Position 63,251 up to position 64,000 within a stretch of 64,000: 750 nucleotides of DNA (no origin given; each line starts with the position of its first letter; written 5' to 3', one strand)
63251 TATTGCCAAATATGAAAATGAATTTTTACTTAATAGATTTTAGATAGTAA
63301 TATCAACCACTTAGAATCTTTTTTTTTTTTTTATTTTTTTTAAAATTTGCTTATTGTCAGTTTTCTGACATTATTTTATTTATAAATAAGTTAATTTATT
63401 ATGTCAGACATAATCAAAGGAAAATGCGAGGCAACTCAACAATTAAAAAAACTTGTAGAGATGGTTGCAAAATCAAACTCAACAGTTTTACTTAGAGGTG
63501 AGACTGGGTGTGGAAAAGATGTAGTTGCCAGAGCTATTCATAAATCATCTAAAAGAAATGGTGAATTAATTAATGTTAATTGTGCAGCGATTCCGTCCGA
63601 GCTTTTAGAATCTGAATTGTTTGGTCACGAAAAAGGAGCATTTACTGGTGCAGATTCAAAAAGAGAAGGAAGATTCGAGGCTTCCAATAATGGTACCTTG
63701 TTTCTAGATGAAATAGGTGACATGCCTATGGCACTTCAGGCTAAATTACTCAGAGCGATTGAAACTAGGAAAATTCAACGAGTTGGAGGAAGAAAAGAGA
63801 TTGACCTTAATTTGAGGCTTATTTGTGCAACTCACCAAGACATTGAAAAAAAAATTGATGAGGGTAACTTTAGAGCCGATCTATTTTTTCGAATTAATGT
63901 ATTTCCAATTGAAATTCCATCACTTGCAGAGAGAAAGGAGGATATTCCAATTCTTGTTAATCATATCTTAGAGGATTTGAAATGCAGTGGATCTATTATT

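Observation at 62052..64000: Divergent pair of atypical sigma-54 activators: one lacking a DNA-binding domain heading the fliE operon, one consisting only of the AAA+ core (PspF-like)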

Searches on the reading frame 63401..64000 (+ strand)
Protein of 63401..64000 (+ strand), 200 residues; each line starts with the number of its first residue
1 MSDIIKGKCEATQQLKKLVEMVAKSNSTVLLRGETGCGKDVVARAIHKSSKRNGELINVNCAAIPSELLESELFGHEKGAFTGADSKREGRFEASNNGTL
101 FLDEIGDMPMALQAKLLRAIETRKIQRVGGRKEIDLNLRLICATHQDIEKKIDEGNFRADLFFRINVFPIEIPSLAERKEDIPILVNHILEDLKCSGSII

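Call 7: search_protein_families(library=pfam, proteins=[window:63401-64000:+], max_evalue=0.1)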
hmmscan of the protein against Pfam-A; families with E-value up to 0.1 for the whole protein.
window:63401-64000:+ (200 aa): 15 families
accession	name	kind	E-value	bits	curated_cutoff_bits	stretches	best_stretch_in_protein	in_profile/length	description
PF00158.32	Sigma54_activat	-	1.6e-69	233.3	20.2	1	6-171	2-168/168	Sigma-54 interaction domain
PF14532.12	Sigma54_activ_2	-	5e-24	85.5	25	1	7-175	2-138/138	Sigma-54 interaction domain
PF07728.20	AAA_5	-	2.8e-08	34.3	22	1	29-143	2-120/139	AAA domain (dynein-related subfamily)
PF01078.27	Mg_chelatase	-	1.6e-06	28.1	20.3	1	83-143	93-155/207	Magnesium chelatase, subunit ChlI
PF00004.35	AAA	-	5.7e-06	27.2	21.2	1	29-167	1-128/131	ATPase family associated with various cellular activities (AAA)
PF07726.17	AAA_3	-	0.00016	22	27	1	29-150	2-115/131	ATPase family associated with various cellular activities (AAA)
PF13245.12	AAA_19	-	0.00038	21.1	25.1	1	23-126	8-121/134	AAA domain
PF12775.13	AAA_7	-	0.00042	20.3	25.8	1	12-63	19-71/181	P-loop containing dynein motor region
PF13191.12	AAA_16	-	0.00044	21.2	32.6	1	11-80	8-85/167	AAA ATPase domain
PF07724.20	AAA_2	-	0.0012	19.4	27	1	26-155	3-134/166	AAA domain (Cdc48 subfamily)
PF20720.3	nSTAND3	-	0.014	15.6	27.2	1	12-59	4-51/155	Novel STAND NTPase 3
PF02367.23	TsaE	-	0.016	15.6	26.6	1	10-51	5-46/128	Threonylcarbamoyl adenosine biosynthesis protein TsaE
PF13173.12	AAA_14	-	0.028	14.8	27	1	26-113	2-79/129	AAA domain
PF25601.1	AAA_lid_14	-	0.042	14.1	27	1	177-193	2-18/87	AAA+ ATPase lid domain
PF05673.19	DUF815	-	0.083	12.5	23.8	0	24-60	51-88/249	Protein of unknown function (DUF815)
